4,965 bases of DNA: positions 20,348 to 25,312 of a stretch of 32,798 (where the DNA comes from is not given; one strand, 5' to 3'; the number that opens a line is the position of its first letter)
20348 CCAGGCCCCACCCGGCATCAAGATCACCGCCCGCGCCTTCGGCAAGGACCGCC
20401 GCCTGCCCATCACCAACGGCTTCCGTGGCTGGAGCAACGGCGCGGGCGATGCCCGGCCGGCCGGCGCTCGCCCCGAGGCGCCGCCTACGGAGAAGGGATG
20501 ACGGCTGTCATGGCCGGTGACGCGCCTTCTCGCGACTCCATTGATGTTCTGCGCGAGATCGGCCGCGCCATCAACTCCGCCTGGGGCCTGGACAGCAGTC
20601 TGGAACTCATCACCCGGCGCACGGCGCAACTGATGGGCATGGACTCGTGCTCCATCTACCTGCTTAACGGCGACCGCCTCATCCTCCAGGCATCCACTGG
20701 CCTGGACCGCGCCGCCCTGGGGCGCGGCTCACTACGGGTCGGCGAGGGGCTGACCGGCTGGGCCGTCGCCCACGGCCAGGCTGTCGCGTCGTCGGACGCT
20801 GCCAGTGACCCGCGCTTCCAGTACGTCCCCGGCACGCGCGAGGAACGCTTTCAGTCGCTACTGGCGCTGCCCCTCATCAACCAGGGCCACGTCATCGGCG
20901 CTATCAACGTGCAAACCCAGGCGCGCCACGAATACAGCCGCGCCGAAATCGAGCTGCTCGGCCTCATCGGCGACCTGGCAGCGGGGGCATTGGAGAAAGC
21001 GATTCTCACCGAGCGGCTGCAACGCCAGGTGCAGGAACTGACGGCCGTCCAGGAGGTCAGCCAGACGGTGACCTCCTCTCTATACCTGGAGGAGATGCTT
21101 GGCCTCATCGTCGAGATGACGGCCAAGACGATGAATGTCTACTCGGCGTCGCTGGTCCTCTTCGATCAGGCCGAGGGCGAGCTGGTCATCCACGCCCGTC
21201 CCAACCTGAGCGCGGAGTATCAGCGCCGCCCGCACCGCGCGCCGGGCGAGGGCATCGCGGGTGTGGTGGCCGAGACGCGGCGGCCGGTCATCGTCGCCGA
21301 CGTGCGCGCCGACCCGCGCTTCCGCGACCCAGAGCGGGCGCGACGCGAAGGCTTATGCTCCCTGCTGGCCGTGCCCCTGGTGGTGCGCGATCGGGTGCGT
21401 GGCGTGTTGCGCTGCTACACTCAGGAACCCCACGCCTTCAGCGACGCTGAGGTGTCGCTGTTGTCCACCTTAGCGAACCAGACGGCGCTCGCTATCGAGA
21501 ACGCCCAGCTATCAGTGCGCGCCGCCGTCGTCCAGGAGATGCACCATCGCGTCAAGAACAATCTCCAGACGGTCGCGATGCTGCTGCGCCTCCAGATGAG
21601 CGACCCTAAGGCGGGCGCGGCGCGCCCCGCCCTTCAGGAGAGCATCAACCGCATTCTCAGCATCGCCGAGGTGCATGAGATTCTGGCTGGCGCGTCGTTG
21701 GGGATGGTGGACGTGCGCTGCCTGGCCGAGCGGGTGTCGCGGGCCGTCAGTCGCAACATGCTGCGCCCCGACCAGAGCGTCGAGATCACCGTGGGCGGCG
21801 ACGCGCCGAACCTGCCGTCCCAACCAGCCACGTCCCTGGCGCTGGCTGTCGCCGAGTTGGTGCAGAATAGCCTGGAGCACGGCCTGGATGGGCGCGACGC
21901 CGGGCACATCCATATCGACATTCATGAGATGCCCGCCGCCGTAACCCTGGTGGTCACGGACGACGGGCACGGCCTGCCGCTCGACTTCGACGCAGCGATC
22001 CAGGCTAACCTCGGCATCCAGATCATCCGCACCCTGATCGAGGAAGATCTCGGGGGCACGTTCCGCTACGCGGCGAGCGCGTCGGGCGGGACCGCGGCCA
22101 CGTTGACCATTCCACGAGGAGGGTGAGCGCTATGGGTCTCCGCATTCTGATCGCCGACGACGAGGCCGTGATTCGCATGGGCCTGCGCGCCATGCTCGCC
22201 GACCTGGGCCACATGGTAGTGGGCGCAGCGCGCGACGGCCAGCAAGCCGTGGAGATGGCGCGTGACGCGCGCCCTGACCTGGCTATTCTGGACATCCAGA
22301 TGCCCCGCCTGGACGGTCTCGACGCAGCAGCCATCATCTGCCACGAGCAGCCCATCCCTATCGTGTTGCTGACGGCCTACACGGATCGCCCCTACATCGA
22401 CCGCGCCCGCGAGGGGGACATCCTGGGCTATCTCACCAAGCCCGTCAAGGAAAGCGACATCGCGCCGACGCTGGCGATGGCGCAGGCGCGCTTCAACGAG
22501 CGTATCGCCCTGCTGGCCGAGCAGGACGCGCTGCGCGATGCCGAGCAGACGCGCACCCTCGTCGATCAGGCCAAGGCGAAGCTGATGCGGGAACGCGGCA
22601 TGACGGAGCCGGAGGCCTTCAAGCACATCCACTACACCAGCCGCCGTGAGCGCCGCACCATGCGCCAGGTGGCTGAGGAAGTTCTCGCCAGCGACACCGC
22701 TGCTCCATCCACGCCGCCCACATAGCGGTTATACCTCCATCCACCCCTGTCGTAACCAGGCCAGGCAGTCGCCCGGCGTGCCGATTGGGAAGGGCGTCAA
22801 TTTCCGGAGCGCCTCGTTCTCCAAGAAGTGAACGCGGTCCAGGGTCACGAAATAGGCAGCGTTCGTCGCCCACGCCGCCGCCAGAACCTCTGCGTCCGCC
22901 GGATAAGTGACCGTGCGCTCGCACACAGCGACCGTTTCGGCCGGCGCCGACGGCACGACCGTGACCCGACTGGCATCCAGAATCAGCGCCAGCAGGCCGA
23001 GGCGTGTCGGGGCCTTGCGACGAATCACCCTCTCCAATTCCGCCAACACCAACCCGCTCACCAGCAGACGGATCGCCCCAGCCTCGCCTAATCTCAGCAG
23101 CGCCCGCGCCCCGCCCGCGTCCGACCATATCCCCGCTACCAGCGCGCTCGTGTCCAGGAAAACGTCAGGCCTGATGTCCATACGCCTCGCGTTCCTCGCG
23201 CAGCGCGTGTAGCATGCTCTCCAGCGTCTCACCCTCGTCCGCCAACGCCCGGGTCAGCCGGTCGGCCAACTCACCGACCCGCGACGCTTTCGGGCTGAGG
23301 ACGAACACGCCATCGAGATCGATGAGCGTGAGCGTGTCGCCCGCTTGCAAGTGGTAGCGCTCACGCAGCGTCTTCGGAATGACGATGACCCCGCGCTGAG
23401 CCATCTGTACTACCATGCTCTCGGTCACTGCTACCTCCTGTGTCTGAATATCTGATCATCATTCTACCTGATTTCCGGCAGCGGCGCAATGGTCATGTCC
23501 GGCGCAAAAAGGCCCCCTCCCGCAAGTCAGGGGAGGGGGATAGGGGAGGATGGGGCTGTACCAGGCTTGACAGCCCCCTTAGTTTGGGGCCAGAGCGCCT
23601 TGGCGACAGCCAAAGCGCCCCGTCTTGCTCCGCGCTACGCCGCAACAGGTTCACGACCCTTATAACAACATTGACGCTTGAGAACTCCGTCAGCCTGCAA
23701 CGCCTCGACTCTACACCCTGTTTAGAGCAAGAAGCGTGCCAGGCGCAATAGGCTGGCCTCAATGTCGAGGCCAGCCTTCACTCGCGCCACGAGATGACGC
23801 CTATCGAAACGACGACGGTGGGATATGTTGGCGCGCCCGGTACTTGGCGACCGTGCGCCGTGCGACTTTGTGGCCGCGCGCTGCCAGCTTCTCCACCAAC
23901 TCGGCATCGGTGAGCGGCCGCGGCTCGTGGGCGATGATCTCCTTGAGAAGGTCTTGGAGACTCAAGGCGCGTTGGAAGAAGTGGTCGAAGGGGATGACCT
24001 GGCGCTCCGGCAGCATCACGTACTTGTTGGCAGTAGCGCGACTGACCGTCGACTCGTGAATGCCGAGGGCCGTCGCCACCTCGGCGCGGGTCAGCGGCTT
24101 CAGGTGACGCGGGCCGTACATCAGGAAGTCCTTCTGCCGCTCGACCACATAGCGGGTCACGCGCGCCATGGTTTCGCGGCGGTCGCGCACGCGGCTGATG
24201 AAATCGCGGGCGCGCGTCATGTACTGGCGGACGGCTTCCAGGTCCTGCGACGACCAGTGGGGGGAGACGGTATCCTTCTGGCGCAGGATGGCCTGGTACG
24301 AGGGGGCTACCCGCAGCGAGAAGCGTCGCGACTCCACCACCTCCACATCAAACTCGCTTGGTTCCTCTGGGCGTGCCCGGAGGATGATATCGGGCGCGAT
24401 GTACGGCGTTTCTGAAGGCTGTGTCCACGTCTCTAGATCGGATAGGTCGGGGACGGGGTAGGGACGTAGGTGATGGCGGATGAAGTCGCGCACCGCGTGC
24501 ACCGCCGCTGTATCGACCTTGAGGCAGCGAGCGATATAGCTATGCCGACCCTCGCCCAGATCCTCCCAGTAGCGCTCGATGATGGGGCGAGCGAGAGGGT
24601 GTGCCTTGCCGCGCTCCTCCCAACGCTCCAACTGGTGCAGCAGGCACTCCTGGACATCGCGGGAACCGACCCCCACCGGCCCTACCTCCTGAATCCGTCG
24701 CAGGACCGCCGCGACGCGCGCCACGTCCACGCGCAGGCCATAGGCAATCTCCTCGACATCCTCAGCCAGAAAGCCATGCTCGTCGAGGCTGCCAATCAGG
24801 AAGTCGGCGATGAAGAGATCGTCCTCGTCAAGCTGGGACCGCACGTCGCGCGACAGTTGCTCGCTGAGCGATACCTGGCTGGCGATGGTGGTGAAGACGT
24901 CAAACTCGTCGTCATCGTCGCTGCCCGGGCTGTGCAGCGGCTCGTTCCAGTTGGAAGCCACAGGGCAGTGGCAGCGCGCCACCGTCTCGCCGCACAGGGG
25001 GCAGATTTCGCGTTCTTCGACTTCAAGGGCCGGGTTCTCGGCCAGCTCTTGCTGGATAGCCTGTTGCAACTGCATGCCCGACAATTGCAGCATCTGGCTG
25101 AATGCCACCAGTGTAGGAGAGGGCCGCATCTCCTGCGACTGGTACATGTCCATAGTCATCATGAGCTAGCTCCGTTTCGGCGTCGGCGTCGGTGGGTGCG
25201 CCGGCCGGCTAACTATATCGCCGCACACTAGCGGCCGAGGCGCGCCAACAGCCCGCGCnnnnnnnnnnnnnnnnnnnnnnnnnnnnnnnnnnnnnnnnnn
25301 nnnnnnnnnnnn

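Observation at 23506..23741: Consensus sigma-54 promoter and intrinsic terminator bracket a ~210-nt non-coding transcript just downstream of rpoN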

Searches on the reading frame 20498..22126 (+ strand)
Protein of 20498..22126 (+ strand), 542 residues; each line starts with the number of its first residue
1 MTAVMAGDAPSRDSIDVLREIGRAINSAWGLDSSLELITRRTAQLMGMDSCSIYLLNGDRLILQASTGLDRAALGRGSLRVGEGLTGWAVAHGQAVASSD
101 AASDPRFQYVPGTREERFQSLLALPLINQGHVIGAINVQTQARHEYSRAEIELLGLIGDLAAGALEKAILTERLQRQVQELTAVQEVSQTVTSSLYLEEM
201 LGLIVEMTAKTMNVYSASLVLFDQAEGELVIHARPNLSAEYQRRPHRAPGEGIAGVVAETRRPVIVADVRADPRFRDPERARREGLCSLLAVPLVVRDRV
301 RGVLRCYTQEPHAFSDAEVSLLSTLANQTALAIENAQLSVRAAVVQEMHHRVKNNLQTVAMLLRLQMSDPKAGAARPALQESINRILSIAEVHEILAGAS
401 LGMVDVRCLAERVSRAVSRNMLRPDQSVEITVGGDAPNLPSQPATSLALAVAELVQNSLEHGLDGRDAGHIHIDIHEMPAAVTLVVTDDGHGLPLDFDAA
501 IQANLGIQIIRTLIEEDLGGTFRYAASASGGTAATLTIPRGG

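Call 7: search_protein_families(library=pfam, proteins=[window:20498-22126:+])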
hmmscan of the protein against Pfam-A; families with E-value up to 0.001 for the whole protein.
window:20498-22126:+ (542 aa): 7 families
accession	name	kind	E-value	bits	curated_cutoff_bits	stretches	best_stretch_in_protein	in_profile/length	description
PF13185.12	GAF_2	-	2e-45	154.8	28.6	2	197-334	4-136/136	GAF domain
PF01590.32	GAF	-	1.3e-42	145.9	22.4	2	197-333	2-133/133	GAF domain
PF13492.12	GAF_3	-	4.3e-30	105.2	27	2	197-335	2-129/129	GAF domain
PF07568.18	HisKA_2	-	6.3e-17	61.9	22.3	1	347-416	1-71/76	Histidine kinase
PF02518.31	HATPase_c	-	1.1e-10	42.4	26.4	1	446-540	5-109/111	Histidine kinase-, DNA gyrase B-, and HSP90-like ATPase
PF13581.12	HATPase_c_2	-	1.2e-07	32.2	27.4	1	439-515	24-110/127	Histidine kinase-like ATPase domain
PF07536.20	HWE_HK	-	2.1e-06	28.8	22.8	1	347-417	1-69/83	HWE histidine kinase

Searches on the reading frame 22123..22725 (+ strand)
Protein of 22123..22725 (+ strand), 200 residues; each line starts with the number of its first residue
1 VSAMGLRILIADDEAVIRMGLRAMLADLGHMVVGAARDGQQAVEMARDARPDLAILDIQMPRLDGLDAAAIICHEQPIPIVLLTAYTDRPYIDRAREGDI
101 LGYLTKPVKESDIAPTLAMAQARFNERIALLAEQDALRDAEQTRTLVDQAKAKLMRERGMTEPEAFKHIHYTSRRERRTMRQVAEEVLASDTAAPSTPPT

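Call 7: search_protein_families(library=pfam, proteins=[window:22123-22725:+])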
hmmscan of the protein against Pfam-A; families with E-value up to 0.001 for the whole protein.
window:22123-22725:+ (200 aa): 2 families
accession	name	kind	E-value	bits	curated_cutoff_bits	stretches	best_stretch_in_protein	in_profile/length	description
PF00072.30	Response_reg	-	3.1e-26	92.2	30.2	1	8-114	1-107/111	Response regulator receiver domain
PF03861.19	ANTAR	-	2.6e-16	59.6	27.3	1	136-188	2-54/54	ANTAR domain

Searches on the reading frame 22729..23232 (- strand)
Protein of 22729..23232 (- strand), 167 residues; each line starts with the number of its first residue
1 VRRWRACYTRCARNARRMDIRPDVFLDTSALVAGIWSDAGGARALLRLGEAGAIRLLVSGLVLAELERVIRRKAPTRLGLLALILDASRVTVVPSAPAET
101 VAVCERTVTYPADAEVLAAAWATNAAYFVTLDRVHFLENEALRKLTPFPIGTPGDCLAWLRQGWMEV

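Call 7: search_protein_families(library=pfam, proteins=[window:22729-23232:-])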
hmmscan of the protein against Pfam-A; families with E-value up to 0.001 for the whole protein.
window:22729-23232:- (167 aa): 2 families
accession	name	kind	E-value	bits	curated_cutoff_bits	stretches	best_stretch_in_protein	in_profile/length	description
PF13470.12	PIN_3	-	1.7e-10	42.2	27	1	24-133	2-114/115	PIN domain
PF01850.27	PIN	-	8.2e-10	39.8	23.6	1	24-134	1-113/120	PIN domain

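Call 68: search_protein_families(library=pfam, proteins=[window:22729-23181:-], max_evalue=10)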
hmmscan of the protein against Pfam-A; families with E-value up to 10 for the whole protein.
window:22729-23181:- (150 aa): 3 families
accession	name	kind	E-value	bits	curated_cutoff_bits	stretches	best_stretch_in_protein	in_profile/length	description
PF13470.12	PIN_3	-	1.2e-10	42.6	27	1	7-116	2-114/115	PIN domain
PF01850.27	PIN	-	6e-10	40.2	23.6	1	7-117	1-113/120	PIN domain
PF16289.11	PIN_12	-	0.00092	20.1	32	1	7-57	1-53/172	PIN domain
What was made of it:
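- On GlsB/YeaQ/YmgE (PF04226) gene remnant: It is too short for a profile hit (call 68).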

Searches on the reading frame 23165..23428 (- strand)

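Call 7: search_protein_families(library=pfam, proteins=[window:23165-23428:-])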
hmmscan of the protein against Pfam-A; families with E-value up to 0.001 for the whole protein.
window:23165-23428:- (87 aa): 1 family
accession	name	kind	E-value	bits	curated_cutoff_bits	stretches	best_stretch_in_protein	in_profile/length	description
PF04014.23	MazE_antitoxin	-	2.3e-07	31.1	24.7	1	12-49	7-45/48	Antidote-toxin recognition MazE, bacterial antitoxin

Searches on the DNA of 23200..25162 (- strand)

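Call 4: search_rna_families(source=window, start=23200, end=24000, threshold=evalue, max_evalue=10, show_alignments=2)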
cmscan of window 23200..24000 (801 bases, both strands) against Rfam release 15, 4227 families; matches with E-value up to 10: 3.
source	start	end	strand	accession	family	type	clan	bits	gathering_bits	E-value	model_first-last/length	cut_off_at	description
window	23857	23932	+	RF03710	mir-1451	Gene; miRNA;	-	18.9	85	4.2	1-92/92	no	mir-1451 microRNA precursor family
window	23697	23740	-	RF03032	narK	Cis-reg;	-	14.3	43.2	5.6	1-72/72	no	narK RNA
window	23691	23858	-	RF02042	HOTTIP_3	Gene; lncRNA;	-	9.3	50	0.9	174-353/353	no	HOXA transcript at the distal tip, conserved region 3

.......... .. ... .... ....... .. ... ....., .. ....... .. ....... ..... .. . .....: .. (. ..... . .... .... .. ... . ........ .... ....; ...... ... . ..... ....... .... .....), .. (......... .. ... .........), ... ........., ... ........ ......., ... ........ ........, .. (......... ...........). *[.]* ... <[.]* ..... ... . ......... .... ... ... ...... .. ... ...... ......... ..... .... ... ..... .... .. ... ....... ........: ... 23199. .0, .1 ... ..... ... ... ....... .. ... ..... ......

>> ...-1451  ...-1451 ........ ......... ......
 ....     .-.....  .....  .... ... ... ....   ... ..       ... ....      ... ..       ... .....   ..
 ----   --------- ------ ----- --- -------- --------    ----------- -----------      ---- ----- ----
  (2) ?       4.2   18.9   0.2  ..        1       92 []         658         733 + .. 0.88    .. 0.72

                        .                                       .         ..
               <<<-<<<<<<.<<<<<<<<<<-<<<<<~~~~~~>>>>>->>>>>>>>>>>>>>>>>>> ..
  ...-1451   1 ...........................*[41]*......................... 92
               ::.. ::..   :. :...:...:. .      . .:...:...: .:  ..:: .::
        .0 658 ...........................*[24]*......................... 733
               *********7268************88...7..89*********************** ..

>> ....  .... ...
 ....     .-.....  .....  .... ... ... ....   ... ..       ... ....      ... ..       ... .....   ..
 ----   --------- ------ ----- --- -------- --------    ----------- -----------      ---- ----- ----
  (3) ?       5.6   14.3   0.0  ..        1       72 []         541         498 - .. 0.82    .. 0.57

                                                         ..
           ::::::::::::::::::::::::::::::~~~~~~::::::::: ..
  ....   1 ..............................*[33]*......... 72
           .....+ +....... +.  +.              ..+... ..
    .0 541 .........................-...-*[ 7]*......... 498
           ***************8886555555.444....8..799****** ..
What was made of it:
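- Closest known: narK RNA motif. Different: Only the promoter letters match and no structure is matched (call 4).
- Tried and rejected: The region at E up to 10 gave only chance hits: mir-1451, HOTTIP_3, and narK RNA, which matched the promoter letters alone (call 4).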

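Call 52: search_rna_families(sources=[L015, L016], threshold=gathering)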
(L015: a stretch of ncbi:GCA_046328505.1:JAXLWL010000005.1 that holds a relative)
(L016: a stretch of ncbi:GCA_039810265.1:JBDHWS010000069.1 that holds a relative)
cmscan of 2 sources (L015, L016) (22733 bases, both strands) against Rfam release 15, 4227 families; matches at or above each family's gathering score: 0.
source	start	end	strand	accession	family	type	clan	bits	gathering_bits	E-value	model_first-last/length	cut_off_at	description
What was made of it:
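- Tried and rejected: Rfam on L015 and L016 gave 0 hits (call 52).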

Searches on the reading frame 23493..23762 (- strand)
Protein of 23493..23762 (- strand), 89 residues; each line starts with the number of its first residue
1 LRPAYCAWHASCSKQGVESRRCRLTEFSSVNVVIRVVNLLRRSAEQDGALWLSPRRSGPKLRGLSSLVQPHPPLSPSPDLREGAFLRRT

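Call 68: search_protein_families(library=pfam, proteins=[window:23493-23762:-], max_evalue=10)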
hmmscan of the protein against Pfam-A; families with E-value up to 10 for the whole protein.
window:23493-23762:- (89 aa): 1 family
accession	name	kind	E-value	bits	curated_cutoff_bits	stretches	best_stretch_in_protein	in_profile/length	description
PF12620.13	DUF3778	-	0.0099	16.1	22.1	1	30-54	22-47/52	Protein of unknown function (DUF3778)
